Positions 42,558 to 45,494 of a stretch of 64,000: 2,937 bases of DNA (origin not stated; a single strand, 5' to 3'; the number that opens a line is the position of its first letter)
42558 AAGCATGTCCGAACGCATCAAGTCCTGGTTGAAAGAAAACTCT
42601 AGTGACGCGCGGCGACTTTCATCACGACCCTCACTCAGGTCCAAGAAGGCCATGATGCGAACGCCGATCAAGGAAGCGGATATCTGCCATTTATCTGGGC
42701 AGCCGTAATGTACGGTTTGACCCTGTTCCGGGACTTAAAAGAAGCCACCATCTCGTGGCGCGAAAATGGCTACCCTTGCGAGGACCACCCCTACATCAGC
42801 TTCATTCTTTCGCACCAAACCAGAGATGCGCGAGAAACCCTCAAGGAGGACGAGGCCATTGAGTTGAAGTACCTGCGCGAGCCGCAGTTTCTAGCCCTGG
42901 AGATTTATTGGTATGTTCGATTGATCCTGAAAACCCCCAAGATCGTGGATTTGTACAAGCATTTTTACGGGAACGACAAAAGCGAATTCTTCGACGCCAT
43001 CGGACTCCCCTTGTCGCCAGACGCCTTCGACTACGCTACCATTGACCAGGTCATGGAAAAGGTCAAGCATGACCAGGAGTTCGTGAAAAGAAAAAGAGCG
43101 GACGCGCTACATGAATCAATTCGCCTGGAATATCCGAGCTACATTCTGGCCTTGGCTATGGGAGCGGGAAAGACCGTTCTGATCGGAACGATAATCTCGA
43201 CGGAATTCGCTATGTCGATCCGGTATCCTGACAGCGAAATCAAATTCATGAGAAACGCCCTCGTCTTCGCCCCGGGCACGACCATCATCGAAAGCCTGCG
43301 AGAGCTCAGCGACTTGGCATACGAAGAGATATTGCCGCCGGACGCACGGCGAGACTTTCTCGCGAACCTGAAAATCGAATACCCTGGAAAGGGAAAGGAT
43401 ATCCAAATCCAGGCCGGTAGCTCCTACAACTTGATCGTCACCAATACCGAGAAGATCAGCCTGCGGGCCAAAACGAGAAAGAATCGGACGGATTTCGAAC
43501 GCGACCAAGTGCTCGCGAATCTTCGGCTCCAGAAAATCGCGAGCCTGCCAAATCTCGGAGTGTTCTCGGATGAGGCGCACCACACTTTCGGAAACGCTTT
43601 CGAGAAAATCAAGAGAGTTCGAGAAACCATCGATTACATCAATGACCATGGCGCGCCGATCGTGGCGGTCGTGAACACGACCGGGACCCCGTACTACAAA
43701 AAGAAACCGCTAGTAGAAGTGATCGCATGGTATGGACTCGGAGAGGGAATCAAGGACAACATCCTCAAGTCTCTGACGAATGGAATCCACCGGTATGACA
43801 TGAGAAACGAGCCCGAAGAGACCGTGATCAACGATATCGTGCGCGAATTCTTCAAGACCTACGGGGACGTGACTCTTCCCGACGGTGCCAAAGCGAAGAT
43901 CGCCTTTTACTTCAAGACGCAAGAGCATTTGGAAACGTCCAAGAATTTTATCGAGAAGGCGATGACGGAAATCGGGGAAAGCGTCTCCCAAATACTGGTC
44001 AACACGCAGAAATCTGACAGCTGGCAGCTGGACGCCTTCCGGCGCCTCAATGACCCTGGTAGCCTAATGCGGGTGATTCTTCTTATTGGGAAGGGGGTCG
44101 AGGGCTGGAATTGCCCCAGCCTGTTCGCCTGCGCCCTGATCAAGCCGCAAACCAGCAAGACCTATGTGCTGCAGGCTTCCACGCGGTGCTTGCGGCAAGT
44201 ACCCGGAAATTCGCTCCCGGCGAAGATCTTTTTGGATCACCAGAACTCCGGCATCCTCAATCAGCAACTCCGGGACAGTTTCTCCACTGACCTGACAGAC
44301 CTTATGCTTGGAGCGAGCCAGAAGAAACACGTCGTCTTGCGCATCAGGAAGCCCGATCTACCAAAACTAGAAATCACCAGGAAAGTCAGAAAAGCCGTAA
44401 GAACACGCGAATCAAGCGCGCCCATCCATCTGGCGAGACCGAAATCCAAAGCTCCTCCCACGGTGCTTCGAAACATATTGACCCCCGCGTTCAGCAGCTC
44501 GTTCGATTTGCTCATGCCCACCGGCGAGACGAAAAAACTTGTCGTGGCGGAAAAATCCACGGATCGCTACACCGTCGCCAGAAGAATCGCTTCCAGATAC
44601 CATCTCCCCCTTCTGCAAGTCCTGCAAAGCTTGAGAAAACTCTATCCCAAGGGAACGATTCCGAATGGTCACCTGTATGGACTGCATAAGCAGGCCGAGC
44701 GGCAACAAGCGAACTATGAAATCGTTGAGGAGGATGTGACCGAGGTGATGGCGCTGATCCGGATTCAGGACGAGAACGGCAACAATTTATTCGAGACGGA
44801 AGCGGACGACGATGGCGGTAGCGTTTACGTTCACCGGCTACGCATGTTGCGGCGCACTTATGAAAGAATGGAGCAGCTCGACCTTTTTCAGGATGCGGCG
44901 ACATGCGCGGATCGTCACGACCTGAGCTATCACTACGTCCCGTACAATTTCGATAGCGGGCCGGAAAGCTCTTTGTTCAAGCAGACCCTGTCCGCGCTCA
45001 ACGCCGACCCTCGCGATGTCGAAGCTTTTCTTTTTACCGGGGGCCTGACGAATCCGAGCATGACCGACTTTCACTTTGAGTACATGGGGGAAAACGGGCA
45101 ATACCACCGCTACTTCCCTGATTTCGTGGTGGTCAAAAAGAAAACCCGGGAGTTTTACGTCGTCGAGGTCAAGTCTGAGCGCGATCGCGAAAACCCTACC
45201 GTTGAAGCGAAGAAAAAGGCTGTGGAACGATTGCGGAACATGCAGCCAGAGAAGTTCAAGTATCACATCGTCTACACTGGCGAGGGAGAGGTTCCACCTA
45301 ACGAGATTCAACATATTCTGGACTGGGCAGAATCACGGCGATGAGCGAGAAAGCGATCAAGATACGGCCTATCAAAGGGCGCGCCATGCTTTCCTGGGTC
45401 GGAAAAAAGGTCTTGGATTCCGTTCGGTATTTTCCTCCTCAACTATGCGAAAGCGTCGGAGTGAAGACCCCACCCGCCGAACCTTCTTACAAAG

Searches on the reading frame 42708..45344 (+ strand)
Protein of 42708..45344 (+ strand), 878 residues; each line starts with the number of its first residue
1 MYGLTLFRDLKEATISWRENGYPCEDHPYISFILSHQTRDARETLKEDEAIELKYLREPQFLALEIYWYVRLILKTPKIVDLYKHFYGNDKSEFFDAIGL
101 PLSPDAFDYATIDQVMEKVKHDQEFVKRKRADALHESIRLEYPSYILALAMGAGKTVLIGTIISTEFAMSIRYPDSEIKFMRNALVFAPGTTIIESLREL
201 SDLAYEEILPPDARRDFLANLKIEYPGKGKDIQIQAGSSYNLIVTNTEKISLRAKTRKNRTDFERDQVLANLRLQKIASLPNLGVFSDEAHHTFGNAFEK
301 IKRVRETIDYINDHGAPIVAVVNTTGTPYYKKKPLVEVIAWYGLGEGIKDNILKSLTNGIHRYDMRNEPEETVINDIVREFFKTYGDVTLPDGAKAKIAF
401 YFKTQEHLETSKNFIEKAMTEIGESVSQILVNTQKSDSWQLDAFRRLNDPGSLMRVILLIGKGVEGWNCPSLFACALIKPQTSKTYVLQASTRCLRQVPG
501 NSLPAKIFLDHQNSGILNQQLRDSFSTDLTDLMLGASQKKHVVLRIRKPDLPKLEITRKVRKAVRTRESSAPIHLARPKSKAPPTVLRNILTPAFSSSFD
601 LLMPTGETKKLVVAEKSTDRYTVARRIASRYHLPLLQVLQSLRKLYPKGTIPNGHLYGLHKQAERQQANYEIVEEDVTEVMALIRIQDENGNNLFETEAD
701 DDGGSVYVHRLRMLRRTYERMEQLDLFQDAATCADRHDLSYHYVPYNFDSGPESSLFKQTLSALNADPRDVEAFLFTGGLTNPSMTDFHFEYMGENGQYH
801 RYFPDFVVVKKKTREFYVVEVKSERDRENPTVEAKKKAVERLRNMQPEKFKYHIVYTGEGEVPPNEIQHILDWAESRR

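Call 52: search_protein_families(library=pfam, proteins=[window:42708-45344:+], max_evalue=0.0001)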
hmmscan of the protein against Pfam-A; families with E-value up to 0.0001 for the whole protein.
window:42708-45344:+ (878 aa): 2 families
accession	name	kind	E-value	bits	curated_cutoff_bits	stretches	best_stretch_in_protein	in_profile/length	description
PF04851.21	ResIII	-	1.1e-05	25.8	22.5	1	134-303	15-148/164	Type III restriction enzyme, res subunit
PF08722.17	Tn7_TnsA-like_N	-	7.5e-05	23.7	26.5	1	790-842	14-72/85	TnsA-like endonuclease N terminal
